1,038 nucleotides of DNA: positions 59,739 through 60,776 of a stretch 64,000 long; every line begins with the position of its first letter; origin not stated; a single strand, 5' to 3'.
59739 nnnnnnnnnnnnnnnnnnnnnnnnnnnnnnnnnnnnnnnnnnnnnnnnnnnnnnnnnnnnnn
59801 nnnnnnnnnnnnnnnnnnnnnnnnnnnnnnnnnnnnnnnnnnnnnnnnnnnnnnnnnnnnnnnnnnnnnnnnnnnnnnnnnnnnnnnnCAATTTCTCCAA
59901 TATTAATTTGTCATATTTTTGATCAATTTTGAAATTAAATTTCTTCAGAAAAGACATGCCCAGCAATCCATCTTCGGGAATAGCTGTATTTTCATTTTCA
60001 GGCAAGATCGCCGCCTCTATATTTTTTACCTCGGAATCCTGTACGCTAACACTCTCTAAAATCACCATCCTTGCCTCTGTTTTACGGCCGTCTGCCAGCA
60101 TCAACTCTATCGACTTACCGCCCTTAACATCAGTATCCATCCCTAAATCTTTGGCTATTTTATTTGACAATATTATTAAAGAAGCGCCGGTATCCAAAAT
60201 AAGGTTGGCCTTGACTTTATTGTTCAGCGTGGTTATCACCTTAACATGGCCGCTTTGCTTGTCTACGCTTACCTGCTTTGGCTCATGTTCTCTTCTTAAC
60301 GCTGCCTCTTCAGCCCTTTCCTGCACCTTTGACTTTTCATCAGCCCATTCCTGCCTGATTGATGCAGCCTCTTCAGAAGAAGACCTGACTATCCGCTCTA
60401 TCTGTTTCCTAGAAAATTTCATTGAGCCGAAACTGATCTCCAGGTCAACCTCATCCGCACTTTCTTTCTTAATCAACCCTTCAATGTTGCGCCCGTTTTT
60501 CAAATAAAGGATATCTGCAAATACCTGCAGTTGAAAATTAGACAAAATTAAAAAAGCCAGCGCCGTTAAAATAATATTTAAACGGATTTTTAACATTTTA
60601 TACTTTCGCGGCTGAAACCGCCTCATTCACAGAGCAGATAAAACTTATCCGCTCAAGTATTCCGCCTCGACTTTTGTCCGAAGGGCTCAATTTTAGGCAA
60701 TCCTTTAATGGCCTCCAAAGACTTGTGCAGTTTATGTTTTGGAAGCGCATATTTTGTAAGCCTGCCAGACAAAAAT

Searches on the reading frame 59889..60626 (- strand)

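Call 72: search_protein_families(library=pfam, proteins=[window:59889-60626:-], max_evalue=0.00001)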
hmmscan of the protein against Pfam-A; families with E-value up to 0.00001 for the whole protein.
window:59889-60626:- (246 aa): 2 families
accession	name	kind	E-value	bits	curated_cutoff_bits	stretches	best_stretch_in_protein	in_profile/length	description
PF13975.11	gag-asp_proteas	-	1.7e-17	64.2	28.2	1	133-229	4-92/92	gag-polyprotein putative aspartyl protease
PF13650.11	Asp_protease_2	-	4.8e-16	59.7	24.3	1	133-226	4-90/90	Aspartyl protease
